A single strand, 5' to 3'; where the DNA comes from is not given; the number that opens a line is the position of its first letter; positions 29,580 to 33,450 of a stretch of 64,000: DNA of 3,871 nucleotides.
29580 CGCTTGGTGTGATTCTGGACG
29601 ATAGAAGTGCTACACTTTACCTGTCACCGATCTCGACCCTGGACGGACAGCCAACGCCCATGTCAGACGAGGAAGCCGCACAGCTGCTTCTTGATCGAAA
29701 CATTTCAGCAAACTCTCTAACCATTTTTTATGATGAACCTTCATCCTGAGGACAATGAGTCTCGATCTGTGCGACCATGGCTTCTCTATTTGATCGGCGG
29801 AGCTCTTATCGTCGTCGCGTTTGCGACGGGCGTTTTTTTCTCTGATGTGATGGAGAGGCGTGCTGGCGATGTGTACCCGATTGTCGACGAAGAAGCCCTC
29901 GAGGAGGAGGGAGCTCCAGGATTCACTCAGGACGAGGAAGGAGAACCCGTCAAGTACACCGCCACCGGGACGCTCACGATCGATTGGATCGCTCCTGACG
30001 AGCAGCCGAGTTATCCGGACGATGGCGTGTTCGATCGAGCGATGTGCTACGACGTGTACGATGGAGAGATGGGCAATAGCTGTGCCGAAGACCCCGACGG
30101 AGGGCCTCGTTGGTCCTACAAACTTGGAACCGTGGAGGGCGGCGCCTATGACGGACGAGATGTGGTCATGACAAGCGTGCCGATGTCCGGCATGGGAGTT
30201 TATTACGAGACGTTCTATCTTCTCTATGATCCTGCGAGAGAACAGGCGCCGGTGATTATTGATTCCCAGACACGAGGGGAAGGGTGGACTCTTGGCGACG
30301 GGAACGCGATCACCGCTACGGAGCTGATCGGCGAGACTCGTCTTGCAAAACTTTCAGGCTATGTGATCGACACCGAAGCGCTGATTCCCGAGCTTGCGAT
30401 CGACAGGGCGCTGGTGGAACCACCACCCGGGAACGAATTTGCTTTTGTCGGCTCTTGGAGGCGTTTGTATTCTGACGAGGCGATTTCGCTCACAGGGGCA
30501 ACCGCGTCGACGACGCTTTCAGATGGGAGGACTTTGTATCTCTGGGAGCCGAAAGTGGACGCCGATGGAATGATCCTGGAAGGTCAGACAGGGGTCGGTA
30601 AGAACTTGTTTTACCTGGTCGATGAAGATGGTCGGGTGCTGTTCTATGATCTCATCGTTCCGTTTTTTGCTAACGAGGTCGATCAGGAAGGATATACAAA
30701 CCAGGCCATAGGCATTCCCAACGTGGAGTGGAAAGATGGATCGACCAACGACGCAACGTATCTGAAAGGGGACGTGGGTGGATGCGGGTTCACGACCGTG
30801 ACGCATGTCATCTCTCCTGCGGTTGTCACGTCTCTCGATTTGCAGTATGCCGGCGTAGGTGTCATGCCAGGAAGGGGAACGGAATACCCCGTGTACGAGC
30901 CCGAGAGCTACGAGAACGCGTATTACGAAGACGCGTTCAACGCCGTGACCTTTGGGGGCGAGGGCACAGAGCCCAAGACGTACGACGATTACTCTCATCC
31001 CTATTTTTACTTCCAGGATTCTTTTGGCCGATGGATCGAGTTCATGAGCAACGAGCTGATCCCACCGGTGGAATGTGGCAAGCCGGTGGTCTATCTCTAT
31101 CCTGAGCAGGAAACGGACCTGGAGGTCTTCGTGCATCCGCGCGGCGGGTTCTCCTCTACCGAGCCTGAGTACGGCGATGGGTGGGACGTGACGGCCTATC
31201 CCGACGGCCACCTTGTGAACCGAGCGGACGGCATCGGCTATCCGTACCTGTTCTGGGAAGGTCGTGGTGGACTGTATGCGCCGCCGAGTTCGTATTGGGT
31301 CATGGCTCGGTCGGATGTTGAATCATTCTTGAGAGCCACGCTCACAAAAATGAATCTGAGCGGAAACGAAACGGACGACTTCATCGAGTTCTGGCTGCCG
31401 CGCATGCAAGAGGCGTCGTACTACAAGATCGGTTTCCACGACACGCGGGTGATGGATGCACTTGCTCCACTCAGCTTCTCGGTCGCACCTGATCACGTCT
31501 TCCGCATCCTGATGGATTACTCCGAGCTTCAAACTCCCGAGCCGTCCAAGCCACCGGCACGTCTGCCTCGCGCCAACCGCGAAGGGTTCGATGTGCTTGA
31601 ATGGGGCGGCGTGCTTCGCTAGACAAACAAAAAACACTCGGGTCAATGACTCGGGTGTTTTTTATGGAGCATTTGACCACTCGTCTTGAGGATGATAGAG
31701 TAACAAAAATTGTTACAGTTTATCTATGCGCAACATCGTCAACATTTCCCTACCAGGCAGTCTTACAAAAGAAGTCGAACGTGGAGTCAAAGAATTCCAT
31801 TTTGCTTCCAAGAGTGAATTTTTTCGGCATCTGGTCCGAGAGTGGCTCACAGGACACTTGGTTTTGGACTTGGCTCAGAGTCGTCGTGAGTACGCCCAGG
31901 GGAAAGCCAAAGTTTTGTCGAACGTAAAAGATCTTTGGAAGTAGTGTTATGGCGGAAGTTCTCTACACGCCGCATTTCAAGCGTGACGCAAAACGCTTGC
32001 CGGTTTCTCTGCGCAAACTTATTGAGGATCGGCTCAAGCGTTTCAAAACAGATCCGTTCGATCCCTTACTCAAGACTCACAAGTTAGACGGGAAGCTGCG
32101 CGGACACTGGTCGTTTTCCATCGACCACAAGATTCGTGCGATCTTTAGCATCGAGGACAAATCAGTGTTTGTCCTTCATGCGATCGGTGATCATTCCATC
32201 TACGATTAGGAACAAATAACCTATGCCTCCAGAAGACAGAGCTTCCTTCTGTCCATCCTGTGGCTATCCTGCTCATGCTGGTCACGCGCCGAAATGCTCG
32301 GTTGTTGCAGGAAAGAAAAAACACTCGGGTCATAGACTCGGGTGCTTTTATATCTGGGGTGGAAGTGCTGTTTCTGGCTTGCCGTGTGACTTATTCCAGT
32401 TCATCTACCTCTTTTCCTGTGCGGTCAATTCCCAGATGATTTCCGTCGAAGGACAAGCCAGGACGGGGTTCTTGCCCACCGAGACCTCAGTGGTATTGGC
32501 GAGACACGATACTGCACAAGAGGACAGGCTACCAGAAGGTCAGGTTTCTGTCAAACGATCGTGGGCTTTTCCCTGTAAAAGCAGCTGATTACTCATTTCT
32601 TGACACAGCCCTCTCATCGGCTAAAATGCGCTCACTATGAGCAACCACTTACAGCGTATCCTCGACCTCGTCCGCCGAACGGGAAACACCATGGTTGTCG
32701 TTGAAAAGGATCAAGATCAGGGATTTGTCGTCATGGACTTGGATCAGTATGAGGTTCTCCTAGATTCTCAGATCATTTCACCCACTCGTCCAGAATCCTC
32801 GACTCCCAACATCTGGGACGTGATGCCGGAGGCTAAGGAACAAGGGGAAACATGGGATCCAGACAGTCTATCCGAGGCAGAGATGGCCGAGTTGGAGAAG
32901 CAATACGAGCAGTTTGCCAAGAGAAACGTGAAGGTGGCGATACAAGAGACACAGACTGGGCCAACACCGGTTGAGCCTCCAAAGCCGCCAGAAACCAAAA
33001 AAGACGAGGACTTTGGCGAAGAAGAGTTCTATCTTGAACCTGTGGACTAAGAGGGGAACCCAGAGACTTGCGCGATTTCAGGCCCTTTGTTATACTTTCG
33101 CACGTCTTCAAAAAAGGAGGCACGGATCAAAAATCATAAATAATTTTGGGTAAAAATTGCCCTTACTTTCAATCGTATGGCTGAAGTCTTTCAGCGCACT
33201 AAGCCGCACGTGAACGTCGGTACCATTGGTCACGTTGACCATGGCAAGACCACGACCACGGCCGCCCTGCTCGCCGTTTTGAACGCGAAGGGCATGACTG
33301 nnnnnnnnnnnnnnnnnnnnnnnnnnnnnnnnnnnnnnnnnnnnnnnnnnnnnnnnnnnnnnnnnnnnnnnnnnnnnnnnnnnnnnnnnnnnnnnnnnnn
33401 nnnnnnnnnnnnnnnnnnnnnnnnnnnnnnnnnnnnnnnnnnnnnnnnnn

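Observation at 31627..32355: TA cassette 3 is bracketed by two copies of a 30-nt hairpin/terminator repeat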

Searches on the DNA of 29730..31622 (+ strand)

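Call 45: search_rna_families(sources=[L042, L043, L016], threshold=evalue, max_evalue=1)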
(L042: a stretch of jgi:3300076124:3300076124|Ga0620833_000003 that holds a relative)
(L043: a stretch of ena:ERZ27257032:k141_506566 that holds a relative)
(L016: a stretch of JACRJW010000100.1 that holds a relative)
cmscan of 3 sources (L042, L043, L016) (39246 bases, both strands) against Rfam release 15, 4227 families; matches with E-value up to 1: 0.
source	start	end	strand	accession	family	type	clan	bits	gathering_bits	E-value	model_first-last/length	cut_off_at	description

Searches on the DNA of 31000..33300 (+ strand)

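Call 19: search_rna_families(source=window, start=31000, end=33300, threshold=evalue, max_evalue=1, show_alignments=2)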
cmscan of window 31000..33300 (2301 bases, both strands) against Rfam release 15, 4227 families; matches with E-value up to 1: 0.
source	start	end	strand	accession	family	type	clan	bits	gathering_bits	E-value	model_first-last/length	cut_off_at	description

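Call 56: build_rna_model(alignment_id=A2, structure=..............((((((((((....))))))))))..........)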
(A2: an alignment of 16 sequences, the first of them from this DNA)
Model R1 built from alignment A2 (16 sequences, 48 columns); structure: as given.
model positions 45; base pairs 10; branch points 0; effective number of sequences 16; information 1.057 bits per position. Calibrated on 0.2 Mb of random sequence (short: E-values are rough).
structure used (alignment columns):
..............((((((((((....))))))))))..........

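Call 57: search_with_rna_model(model_id=R1, sources=[window, L014, L015, L016, L038, L040, L041, L042, L043, L044, L025], max_evalue=10)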
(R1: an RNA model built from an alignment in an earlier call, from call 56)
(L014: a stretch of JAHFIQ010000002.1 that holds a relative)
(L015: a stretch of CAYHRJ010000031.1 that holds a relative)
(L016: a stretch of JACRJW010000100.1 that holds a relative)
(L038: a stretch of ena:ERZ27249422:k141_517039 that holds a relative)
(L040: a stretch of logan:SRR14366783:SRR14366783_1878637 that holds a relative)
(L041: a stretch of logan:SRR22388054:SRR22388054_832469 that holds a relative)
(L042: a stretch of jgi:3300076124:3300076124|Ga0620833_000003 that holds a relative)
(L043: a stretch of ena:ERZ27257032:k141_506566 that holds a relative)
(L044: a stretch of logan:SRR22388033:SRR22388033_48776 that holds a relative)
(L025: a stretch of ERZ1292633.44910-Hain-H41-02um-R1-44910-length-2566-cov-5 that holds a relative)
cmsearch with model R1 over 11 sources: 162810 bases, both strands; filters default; matches with E-value up to 10: 38.
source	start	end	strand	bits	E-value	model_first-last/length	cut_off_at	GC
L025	665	709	-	62.4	6.3e-09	1-45/45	no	0.4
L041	3181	3225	+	61.1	1.1e-08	1-45/45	no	0.36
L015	1162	1206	-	60.1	1.7e-08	1-45/45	no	0.42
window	32310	32353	+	59.4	2.2e-08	1-45/45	no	0.41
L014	5714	5758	+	58.7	3e-08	1-45/45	no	0.44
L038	11475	11519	+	58.5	3.3e-08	1-45/45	no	0.42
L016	5922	5966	+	57.5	5e-08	1-45/45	no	0.4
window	31623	31667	+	56.9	6.5e-08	1-45/45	no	0.4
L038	9879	9922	+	55.7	1.1e-07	1-45/45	no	0.43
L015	3047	3091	-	52.6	4e-07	1-45/45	no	0.38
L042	8934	8977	+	51.2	7.1e-07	1-45/45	no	0.48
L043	8918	8961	+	48.6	2.2e-06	1-45/45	no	0.41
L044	10763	10805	+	45.7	7.4e-06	1-45/45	no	0.44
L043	9505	9547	+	43.1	2.2e-05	1-45/45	no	0.47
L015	3759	3801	-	42.2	3.3e-05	1-45/45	no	0.33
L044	8934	8977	+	41.7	4.1e-05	1-45/45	no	0.34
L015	5703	5747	-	39.2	0.00012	1-45/45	no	0.38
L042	8937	8979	-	38.9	0.00013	1-45/45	no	0.47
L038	11477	11521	-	36.7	0.00034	1-45/45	no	0.4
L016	5924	5968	-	35.4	0.00058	1-45/45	no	0.4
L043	8921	8963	-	34.6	0.00082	1-45/45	no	0.4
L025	663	707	+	32.6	0.0019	1-45/45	no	0.42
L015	1160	1204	+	30.7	0.0043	1-45/45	no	0.44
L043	9508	9549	-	30.6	0.0044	1-45/45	no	0.48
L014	5716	5760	-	30.4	0.0049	1-45/45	no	0.42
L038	9881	9925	-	29.6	0.0068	1-45/45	no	0.44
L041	3183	3227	-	28.2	0.012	1-45/45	no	0.38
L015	3757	3798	+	26.4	0.026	1-45/45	no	0.33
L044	10766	10808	-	25.3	0.041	1-45/45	no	0.47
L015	3045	3089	+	23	0.11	1-45/45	no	0.38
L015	5708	5745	+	16.9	1.5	9-45/45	no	0.37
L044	8936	8979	-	15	3.4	1-45/45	no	0.36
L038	1780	1845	+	12.6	9.2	1-45/45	no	0.53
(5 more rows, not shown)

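Call 61: search_with_rna_model(model_id=R1, sources=[L045, L046, L047], max_evalue=1, show_alignments=0)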
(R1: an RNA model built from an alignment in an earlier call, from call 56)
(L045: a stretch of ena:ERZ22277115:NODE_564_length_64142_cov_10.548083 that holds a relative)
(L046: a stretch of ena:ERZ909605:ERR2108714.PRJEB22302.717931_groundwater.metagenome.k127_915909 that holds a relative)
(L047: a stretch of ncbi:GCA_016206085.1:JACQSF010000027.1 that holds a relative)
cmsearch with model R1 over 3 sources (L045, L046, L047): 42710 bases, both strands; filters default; matches with E-value up to 1: 10.
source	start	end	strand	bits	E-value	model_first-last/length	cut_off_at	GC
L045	8901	8943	+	49.8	3.4e-07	1-45/45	no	0.42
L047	8893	8934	+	49.2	4.5e-07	1-45/45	no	0.45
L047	10556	10598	+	45.7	1.9e-06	1-45/45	no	0.4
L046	10937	10979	+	44.7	2.9e-06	1-45/45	no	0.47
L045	8903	8939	-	37.1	7.3e-05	8-45/45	no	0.43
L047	10559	10601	-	36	0.00012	1-45/45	no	0.42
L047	8895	8937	-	36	0.00012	1-45/45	no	0.44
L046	10940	10982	-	33.3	0.00036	1-45/45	no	0.47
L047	2720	2757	+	27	0.0055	1-45/45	no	0.34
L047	2722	2759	-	25.3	0.011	1-45/45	no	0.32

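Call 70: search_dna_similar(query=window:31600-32640:+, collection=plasmids, mode=distant, max_rows=5)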
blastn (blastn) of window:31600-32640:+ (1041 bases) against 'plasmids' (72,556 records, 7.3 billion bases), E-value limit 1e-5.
No match.

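Call 71: search_dna_similar(query=window:31600-32640:+, collection=phages, mode=distant, max_rows=5)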
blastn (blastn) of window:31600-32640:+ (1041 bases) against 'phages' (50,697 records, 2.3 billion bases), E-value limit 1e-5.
No match.
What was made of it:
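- Tried and rejected: Locus DNA against plasmids and phages: no match (calls 70, 71).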

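Call 76: search_rna_families(source=window, start=32300, end=32560, threshold=evalue, max_evalue=10)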
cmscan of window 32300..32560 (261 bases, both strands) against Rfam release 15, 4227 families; matches with E-value up to 10: 3.
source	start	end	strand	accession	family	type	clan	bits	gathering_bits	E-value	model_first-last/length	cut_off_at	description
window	32300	32353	+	RF00514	His_leader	Cis-reg; leader;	-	16.6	49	1.6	69-126/126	5'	Histidine operon leader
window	32300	32354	+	RF02073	STnc260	Gene; sRNA;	-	15.6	100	6.5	121-176/176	5'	Salmonella enterica sRNA STnc260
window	32313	32353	+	RF03996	mir-3012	Gene; miRNA;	-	14.3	90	8.5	1-68/68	no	mir-3012 microRNA precursor family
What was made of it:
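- The only weak Rfam matches are to the 3' terminator portions of other RNAs (call 76).
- Tried and rejected: With a 261-nt query, only weak hits to the terminator ends of other RNAs appeared (calls 19, 45, 76).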

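Call 90: search_with_rna_model(model_id=R1, sources=[L074], max_evalue=5, filters=off)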
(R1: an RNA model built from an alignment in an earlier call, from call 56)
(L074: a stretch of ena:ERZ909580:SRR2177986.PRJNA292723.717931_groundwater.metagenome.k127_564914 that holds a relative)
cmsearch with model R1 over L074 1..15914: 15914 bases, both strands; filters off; matches with E-value up to 5: 6.
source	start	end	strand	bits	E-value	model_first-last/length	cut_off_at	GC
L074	10041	10084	+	52.3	4.5e-08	1-45/45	no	0.45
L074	11698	11740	+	46.5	5.1e-07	1-45/45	no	0.44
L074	10043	10082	-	30.2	0.00052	1-45/45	no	0.43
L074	11700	11736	-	28.4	0.0011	8-45/45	no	0.46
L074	12157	12183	-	10.1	2.5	1-45/45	no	0.37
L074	1208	1225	+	9.8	2.9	1-45/45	no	0.22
